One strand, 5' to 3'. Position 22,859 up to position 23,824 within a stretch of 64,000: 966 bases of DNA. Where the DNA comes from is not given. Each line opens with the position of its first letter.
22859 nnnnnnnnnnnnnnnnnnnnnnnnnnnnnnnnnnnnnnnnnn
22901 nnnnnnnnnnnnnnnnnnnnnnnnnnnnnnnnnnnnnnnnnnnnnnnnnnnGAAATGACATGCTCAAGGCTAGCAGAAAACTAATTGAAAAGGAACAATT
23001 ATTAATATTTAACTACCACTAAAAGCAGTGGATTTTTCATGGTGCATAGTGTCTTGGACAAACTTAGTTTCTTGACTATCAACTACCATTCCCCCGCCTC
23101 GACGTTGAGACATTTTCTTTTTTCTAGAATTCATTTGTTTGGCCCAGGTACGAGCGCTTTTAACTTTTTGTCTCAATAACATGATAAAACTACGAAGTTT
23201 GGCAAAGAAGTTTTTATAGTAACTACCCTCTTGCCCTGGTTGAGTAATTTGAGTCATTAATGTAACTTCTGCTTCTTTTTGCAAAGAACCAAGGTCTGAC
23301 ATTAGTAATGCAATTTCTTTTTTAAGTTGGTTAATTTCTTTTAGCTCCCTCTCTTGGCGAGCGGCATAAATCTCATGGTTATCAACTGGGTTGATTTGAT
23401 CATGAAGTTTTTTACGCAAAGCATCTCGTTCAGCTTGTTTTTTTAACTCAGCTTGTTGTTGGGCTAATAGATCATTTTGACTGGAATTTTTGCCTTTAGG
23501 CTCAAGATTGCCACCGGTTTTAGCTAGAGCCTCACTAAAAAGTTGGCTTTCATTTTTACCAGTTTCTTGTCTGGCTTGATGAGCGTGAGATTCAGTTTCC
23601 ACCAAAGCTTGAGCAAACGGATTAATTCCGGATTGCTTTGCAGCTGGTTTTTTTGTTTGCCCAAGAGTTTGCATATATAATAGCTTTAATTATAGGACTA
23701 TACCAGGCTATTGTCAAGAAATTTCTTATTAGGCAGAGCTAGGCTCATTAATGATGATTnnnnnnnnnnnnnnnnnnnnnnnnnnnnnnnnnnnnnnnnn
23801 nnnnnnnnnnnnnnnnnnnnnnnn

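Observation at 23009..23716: Perfect consensus promoter driving a near-leaderless coiled-coil gene upstream of the orphan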

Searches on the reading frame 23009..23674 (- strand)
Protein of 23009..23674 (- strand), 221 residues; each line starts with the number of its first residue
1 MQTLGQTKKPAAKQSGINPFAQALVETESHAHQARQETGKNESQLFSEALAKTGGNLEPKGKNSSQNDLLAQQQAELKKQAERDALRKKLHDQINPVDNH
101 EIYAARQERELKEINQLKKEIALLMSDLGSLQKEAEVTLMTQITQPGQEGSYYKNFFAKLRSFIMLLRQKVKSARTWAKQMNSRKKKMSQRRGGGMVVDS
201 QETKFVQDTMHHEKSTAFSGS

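Call 8: search_protein_families(library=pfam, proteins=[window:23009-23674:-], max_evalue=0.01)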
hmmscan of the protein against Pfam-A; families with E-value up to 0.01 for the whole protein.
window:23009-23674:- (221 aa): 1 family
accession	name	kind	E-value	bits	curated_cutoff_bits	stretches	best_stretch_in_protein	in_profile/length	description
PF18904.5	DUF5660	-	5e-18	65.7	24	1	108-218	4-106/109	Domain of unknown function (DUF5660)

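Call 15: find_homologous_proteins(query=window:23012-23674:-)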
Query window:23012-23674:- (221 aa): 141 proteins with E <= 0.001 among 580 candidates; the best 120 are listed.
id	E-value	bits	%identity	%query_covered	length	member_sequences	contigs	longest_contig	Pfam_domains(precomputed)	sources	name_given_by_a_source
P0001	1.5e-134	464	100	100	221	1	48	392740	PF18904.6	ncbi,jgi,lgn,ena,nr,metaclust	ncbi:MAG: hypothetical protein COU63_04285 [Candidatus Pacebacteria bacterium CG10_big_fil_rev_8_21_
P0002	5.5e-96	338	74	100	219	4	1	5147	PF18904.6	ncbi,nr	ncbi:MAG: hypothetical protein IT416_01595 [Candidatus Pacebacteria bacterium]|nr:hypothetical prote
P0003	2.0e-94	333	73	100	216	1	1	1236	PF18904.6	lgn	-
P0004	1.0e-93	331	72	100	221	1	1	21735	PF18904.6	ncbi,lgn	-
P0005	3.1e-93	329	69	100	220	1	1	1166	PF18904.6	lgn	-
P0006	3.7e-93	329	72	100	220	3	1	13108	PF18904.6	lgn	-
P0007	6.6e-92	325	70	100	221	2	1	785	PF18904.6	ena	-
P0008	1.0e-91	324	71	100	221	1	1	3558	PF18904.6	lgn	-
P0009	3.3e-91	323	70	100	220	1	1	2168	PF18904.6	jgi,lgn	-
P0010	1.9e-89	317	69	99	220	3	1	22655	PF18904.6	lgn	-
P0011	1.1e-86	308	68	100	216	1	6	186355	PF18904.6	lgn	-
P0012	1.1e-76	275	67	88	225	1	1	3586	PF18904.6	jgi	jgi:hypothetical protein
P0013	9.6e-58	213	49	100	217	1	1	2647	PF18904.6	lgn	-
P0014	1.8e-57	213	49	100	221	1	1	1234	PF18904.6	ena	-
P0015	3.8e-57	212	52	100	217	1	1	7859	PF18904.6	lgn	-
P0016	1.7e-56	209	49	100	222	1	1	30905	PF18904.6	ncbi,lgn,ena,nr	ncbi:MAG: DUF5660 domain-containing protein [bacterium]|nr:DUF5660 domain-containing protein [bacter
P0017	2.8e-56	209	48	100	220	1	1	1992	PF18904.6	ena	-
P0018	3.2e-56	209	48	100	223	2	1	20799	PF18904.6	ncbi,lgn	-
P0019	4.7e-56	208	50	100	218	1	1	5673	PF18904.6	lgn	-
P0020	2.0e-55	206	49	99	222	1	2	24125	PF18904.6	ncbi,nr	ncbi:hypothetical protein KA082_01185 [Candidatus Woesebacteria bacterium]|nr:hypothetical protein [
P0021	3.0e-55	205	49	99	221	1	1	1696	PF18904.6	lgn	-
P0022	3.2e-55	205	49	99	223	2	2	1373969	PF18904.6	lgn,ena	-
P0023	3.4e-55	205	47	100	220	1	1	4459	PF18904.6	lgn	-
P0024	4.8e-55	205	49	100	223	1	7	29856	PF18904.6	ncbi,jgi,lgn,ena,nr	ncbi:MAG: hypothetical protein COU67_02485 [Candidatus Pacebacteria bacterium CG10_big_fil_rev_8_21_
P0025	4.9e-55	205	48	98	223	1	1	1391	PF18904.6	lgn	-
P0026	8.8e-55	204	46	100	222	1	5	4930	PF18904.6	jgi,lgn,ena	-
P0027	1.9e-54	203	50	99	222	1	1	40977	PF18904.6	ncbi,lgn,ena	-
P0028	8.1e-54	201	48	94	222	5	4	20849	PF18904.6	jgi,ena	-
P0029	9.8e-54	200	45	100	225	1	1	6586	PF18904.6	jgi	jgi:hypothetical protein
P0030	1.0e-53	200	51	96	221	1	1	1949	PF18904.6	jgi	jgi:hypothetical protein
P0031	2.6e-53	199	48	95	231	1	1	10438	PF18904.6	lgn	-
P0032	8.0e-53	197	48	94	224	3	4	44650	PF18904.6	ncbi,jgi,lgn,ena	jgi:hypothetical protein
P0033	1.0e-52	197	46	95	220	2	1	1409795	PF18904.6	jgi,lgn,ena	-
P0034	1.0e-52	197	47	94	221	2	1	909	PF18904.6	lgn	-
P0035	1.3e-52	197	46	95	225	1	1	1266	PF18904.6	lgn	-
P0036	2.2e-52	196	45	96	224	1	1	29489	PF18904.6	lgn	-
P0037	3.6e-52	195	49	99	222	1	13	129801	PF18904.6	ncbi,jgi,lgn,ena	jgi:hypothetical protein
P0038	5.4e-52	195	46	95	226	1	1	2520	PF18904.6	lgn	-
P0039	8.4e-52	194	48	96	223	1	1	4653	PF18904.6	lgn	-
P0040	1.6e-51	193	43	95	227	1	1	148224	PF18904.6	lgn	-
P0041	3.2e-51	192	49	96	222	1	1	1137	PF18904.6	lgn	-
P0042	3.5e-51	192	43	100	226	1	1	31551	PF18904.6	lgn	-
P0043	3.7e-51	192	50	94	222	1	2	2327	PF18904.6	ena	-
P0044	4.1e-51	192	49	97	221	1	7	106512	PF18904.6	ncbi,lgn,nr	ncbi:MAG: hypothetical protein H6773_03350 [Pseudomonadales bacterium]|nr:hypothetical protein [Pseu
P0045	6.6e-51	191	44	95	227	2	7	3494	PF18904.6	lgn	-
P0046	8.0e-51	191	48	95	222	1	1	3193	PF18904.6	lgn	-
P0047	1.3e-50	190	46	96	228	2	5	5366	PF18904.6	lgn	-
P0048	1.6e-50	190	46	97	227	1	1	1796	PF18904.6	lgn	-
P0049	1.7e-50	190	45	98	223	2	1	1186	PF18904.6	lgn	-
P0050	3.0e-50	189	45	95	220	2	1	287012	PF18904.6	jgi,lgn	-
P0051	3.0e-50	189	45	100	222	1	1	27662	PF18904.6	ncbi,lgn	-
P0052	4.5e-50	188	45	100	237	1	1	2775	PF18904.6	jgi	jgi:hypothetical protein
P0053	5.0e-50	188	44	98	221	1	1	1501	PF18904.6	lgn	-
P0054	7.3e-50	188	45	95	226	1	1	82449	PF18904.6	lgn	-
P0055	1.4e-49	187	48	94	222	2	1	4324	PF18904.6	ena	-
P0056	2.2e-49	186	45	95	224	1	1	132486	PF18904.6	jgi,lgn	-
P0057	2.2e-49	186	48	95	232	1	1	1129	PF18904.6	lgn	-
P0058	2.8e-49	186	47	100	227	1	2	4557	PF18904.6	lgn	-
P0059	3.0e-49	186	46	97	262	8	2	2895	PF18904.6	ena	-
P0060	4.4e-49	185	48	95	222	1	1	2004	PF18904.6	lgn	-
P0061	5.2e-49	185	44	100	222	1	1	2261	PF18904.6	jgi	jgi:uncharacterized protein DUF5660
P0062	7.1e-49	185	45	100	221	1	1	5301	PF18904.6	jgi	jgi:hypothetical protein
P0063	1.6e-48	183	47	100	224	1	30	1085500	PF18904.6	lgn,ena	-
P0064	2.6e-48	183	44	95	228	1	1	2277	PF18904.6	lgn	-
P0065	3.3e-48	182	43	100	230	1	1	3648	PF18904.6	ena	-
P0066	5.6e-48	182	45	94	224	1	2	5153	PF18904.6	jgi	jgi:hypothetical protein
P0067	8.1e-48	181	44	96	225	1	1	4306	PF18904.6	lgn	-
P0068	8.3e-48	181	43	100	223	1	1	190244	PF18904.6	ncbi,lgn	ncbi:MAG: DUF5660 family protein [Patescibacteria group bacterium]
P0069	2.0e-47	180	46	100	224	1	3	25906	PF18904.6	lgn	-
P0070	2.2e-46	176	42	92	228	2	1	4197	PF18904.6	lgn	-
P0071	2.4e-46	176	45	100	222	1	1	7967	PF18904.6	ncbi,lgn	-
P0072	3.0e-46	176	43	95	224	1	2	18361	PF18904.6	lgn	-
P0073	3.8e-46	176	43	97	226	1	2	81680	PF18904.6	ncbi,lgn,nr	ncbi:MAG: hypothetical protein H6774_04300 [Pseudomonadales bacterium]|nr:hypothetical protein [Cand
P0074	4.0e-46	176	44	100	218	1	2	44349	PF18904.6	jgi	jgi:hypothetical protein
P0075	4.1e-46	176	45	97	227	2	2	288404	PF18904.6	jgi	jgi:hypothetical protein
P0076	5.4e-46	175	44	97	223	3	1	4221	PF18904.6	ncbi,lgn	-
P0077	3.5e-45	173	45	95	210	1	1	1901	PF18904.6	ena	-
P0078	6.6e-45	172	44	94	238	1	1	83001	PF18904.6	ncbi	-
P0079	7.5e-45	171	45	97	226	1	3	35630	PF18904.6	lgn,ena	-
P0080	1.6e-44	170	45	92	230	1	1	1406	PF18904.6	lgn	-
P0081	1.7e-44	170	45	100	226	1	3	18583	PF18904.6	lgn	-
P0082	2.9e-44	169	43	99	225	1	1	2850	PF18904.6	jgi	jgi:hypothetical protein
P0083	4.2e-44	169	43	100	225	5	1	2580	PF18904.6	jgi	-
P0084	1.0e-43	168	44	100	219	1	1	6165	PF18904.6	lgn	-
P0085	1.1e-43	168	45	97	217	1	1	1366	PF18904.6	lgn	-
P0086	1.4e-43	167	46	97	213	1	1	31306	PF18904.6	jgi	jgi:hypothetical protein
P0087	1.4e-43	167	44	95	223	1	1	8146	PF18904.6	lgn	-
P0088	2.5e-43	166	44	97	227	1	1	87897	PF18904.6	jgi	jgi:hypothetical protein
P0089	8.6e-43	165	42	100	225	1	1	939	PF18904.6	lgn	-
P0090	1.4e-42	164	43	95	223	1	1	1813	PF18904.6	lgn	-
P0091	2.1e-42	163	42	100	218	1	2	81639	PF18904.6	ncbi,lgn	-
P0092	3.2e-42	163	45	93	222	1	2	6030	PF18904.6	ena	-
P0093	3.9e-42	163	41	97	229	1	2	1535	PF18904.6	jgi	jgi:hypothetical protein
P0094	4.6e-42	162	42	97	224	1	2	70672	PF18904.6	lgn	-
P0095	5.3e-42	162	42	100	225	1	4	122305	PF18904.6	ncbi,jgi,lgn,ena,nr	ncbi:hypothetical protein KJ707_01355 [Patescibacteria group bacterium]|nr:hypothetical protein [Pat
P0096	6.3e-42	162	42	100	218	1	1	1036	PF18904.6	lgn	-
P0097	7.3e-42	162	46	98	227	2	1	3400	PF18904.6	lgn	-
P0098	8.7e-42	161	41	96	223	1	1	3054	PF18904.6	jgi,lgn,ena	-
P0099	8.8e-42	161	42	100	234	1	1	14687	PF18904.6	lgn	-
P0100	1.0e-41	161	42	95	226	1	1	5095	PF18904.6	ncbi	-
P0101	2.3e-41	160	41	100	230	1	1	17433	PF18904.6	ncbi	-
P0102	3.8e-41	159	41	100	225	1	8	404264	PF18904.6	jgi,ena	jgi:hypothetical protein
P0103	1.6e-40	157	43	100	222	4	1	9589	PF18904.6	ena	-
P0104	2.6e-40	157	44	100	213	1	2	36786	PF18904.6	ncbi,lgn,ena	-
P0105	5.4e-40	156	53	62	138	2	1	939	PF18904.6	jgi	-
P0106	6.1e-40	155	39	92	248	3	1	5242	PF18904.6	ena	-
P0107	7.7e-40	155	42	96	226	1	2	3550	PF18904.6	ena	-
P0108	1.1e-39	155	38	98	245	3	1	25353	PF18904.6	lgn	-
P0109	1.7e-39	154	44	92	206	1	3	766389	PF18904.6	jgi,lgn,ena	-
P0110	2.3e-39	154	40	100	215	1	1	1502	PF18904.6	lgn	-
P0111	3.0e-39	153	40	92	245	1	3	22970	PF18904.6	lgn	-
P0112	5.0e-39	152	40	91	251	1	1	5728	PF18904.6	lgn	-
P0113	5.7e-39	152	41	100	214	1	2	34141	PF18904.6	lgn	-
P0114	6.5e-39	152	39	96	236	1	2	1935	PF18904.6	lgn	-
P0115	1.5e-38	151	43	92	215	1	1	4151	PF18904.6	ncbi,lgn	-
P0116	1.8e-38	151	40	98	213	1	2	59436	PF18904.6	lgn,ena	-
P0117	2.4e-38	150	39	100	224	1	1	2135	PF18904.6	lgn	-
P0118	4.3e-38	149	39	100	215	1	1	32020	PF18904.6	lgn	-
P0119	4.8e-38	149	38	97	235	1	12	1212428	PF18904.6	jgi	jgi:hypothetical protein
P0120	6.8e-38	149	42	92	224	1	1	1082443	PF18904.6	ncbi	-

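Call 17: find_related_loci(query=A1, collection=genome_contigs, flank=6000)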
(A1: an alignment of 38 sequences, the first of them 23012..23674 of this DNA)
Query A1 (221 aa) in genome_contigs; peptide patterns used: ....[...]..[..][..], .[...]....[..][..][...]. (x = any residue, [..] = any of these).
183 stretches matched a pattern; 74 encode a relative of the query (tblastn E <= 1e-3); 73 distinct loci.
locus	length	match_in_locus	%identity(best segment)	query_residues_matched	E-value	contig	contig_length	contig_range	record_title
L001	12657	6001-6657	73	1-221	3e-106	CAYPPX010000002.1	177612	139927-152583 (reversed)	MAG TPA_asm: uncultured Pseudomonadales bacterium isolate SRP093185_co1_36 genome assembly, contig: NODE_10_length_17761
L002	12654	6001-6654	71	1-219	5e-103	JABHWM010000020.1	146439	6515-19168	MAG: Candidatus Paceibacterota bacterium isolate SI047_bin131 k141_756583, whole genome shotgun sequence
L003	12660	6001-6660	73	1-221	2e-99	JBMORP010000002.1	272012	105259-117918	MAG: Patescibacteria group bacterium isolate Betzabe_MAG183 MAG183_2, whole genome shotgun sequence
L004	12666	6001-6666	49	1-221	6e-66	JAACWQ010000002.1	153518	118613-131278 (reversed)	MAG: Candidatus Paceibacterota bacterium isolate CG_2015-01t_44_17 CG_2015-01t_curated_scaffold_15, whole genome shotgun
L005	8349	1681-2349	49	1-221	7e-61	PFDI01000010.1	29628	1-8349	MAG: Candidatus Pacebacteria bacterium CG10_big_fil_rev_8_21_14_0_10_44_54 CG10_8_21_14_0.10_scaffold_1522_c, whole geno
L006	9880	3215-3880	49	1-221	5e-60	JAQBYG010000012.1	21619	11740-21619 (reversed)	MAG: bacterium isolate casp150-mb.307 NODE_6448_length_21619_cov_0.078160, whole genome shotgun sequence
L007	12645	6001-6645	49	7-220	2e-58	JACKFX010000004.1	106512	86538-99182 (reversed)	MAG: Pseudomonadales bacterium isolate HK-STAS-PATE-16 HK-STAS-PATE-16_4, whole genome shotgun sequence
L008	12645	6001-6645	50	4-221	7e-58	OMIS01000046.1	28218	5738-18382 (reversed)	bacterium isolate AM_0466 genome assembly, contig: AM_0466_46, whole genome shotgun sequence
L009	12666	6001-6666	44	1-220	4e-56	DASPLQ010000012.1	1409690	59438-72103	MAG TPA_asm: Vitreimonas sp. isolate SMAG_U12069 k141_91001, whole genome shotgun sequence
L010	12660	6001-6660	43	1-221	2e-55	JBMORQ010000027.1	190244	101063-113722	MAG: Patescibacteria group bacterium isolate Betzabe_MAG184 MAG184_27, whole genome shotgun sequence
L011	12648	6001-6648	45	2-221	5e-55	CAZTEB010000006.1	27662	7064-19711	MAG TPA_asm: uncultured Pseudomonadales bacterium isolate SRP334346_co1_115 genome assembly, contig: NODE_1652_length_27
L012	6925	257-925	46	1-221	1e-54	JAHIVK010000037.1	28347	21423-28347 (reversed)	MAG: Patescibacteria group bacterium isolate MM_PC_MetaG.mb.77 MM_PC_MetaG.mb.77_k141_984720, whole genome shotgun seque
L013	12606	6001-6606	48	14-214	7e-55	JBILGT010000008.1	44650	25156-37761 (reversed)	MAG: Limisphaerales bacterium isolate ME2016-09-28_3300042471_group7_bin68 Rohwer_bin1526_scaffold_264_c1, whole genome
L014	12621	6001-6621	47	14-220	2e-54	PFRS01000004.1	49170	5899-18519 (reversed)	MAG: Candidatus Pacebacteria bacterium CG_4_9_14_0_2_um_filter_40_15 CG_4_9_14_0.2_um_filter_scaffold_178_c, whole genom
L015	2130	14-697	44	1-221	9e-55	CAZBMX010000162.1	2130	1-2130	MAG TPA_asm: uncultured Pseudomonadales bacterium isolate SRP192515_co1_124 genome assembly, contig: NODE_67502_length_2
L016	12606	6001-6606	47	18-220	9e-54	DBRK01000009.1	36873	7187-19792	MAG TPA_asm: Patescibacteria group bacterium UBA1370 UBA1370_contig_7057, whole genome shotgun sequence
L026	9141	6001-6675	45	1-220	1e-49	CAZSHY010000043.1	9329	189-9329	MAG TPA_asm: uncultured Pseudomonadales bacterium isolate SRP286056_co1_709 genome assembly, contig: NODE_9715_length_93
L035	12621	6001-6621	44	18-220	2e-50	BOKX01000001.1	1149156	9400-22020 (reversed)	Patescibacteria group bacterium BroJett032 DNA, sequence1, whole genome shotgun sequence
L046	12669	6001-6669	44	13-220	1e-52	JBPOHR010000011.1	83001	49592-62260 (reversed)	MAG: Patescibacteria group bacterium isolate MAG_204 c_000000376201, whole genome shotgun sequence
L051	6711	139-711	38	16-220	1e-40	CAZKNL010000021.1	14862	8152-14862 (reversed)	MAG TPA_asm: uncultured Pseudomonadales bacterium isolate SRP200132_co2_242 genome assembly, contig: NODE_3367_length_14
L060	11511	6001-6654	35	2-218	1e-37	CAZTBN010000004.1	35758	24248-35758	MAG TPA_asm: uncultured Pseudomonadales bacterium isolate SRP192927_co3_110 genome assembly, contig: NODE_2193_length_35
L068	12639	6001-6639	34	9-218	2e-33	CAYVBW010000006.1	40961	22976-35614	MAG TPA_asm: uncultured Pseudomonadales bacterium isolate SRP241326_co2_315 genome assembly, contig: NODE_1536_length_40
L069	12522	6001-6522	34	16-187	2e-27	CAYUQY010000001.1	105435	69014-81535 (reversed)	MAG TPA_asm: uncultured Pseudomonadales bacterium isolate binchicken_co335_44 genome assembly, contig: NODE_28_length_10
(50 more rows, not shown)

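Call 32: predict_structure(alignment_id=A1)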
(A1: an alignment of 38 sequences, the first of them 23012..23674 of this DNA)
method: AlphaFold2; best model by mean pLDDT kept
length: 221 residues; sequences in the alignment: 38
mean_pLDDT: 68.2   pTM: 0.32
mean pLDDT of the five models: 68.2, 67.6, 65.1, 61.1, 57.6
residues with pLDDT >= 90: 11; 70-90: 94; 50-70: 77; < 50: 39
segments of 3 or more residues with pLDDT < 50: 1-14, 32-41, 54-58, 60-63
pLDDT, mean of each block of 10 residues (from residue 1): 42 54 65 46 52 47 60 86 86 69 84 88 83 71 59 75 84 89 85 54 62 60 41
secondary structure, 60 per line:
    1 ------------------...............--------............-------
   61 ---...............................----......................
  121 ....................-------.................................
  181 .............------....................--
elements in order: H19-33 H42-53 H64-94 H99-140 H148-193 H200-219

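Call 38: fold_search(model_id=the predicted structure, library=pdb)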
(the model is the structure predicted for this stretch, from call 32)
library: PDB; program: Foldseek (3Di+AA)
matches with E <= 10: 7; with E <= 0.001: 0
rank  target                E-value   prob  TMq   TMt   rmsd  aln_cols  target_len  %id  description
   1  9l5r_K                1.2e+00  0.11  0.20  0.19  31.4       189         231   12  Cryo-EM structure of the thermophile spliceosome (state ILS) (released 2025-03-12)
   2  8fl2_NL               4.5e+00  0.06  0.17  0.11  24.3       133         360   19  Human nuclear pre-60S ribosomal subunit (State I1) (released 2023-07-12)
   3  6g18_t                6.4e+00  0.02  0.11  0.19  49.2       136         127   17  Cryo-EM structure of a late human pre-40S ribosomal subunit - State C (released 2018-06-06)
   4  6zr2_m                7.9e+00  0.03  0.11  0.19  21.3       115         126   16  Cryo-EM structure of respiratory complex I in the active state from Mus musculus at 3.1 A (released 2020-10-21)
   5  8fl3_NL               7.9e+00  0.03  0.17  0.12  24.8       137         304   16  Human nuclear pre-60S ribosomal subunit (State I2) (released 2023-07-12)
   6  8v83_v                8.5e+00  0.02  0.06  0.08  16.7        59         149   19  60S ribosome biogenesis intermediate (Dbp10 pre-catalytic structure - Overall map) (released 2024-05-01)
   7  8fl7_NL               9.8e+00  0.02  0.17  0.14  27.9       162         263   14  Human nuclear pre-60S ribosomal subunit (State J2) (released 2023-07-12)

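Call 48: search_solved_structures(query=A1, max_evalue=10)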
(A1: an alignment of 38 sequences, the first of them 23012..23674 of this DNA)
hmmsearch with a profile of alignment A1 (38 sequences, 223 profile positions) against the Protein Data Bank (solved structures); distinct sequences matched with E-value up to 10: 13.
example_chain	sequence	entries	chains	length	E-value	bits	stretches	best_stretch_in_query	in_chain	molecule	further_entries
21gi_A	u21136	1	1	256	0.023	17.5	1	15-128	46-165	A designed protein Three-twist Knot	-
4p1l_A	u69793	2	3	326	0.2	14.4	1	63-129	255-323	TRAP dicarboxylate transporter, DctP subunit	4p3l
3mlg_A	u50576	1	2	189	0.61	12.8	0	94-129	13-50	2X chimera of Helicobacter pylori protein HP0242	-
2qva_A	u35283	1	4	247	0.7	12.6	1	89-139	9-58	GM27569p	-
4h8g_A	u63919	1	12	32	0.81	12.4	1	112-135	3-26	CC-Hex-IL-22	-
3axj_A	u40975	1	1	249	1.2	11.9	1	98-139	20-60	GM27569p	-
6u62_D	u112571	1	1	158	1.9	11.2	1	18-73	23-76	Ragulator complex protein LAMTOR1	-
3riu_A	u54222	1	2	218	1.9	11.2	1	99-139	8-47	Translin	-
6b9x_A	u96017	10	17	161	1.9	11.2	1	18-73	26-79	Ragulator complex protein LAMTOR1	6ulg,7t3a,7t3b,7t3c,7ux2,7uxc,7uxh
8fjg_A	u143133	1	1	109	8.2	9.1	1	100-150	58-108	H12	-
9cuy_c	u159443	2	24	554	8.5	9.1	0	104-138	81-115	Short tail fiber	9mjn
2w49_2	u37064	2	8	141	8.9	9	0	78-121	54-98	TROPONIN I, FAST SKELETAL MUSCLE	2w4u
1yv0_I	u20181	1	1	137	9.5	8.9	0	62-121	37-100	Troponin I, fast skeletal muscle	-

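Call 49: search_protein_families(library=ncbifam, proteins=[window:23012-23674:-], max_evalue=1)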
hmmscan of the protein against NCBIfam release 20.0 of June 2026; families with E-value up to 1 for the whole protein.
window:23012-23674:- (221 aa): 1 family
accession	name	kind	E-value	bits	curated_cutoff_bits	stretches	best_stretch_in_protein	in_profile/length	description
NF049906.1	IncMemCPSIT0556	equivalog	0.08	11.6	400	1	104-203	219-317/337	CPSIT_0556 family inclusion membrane protein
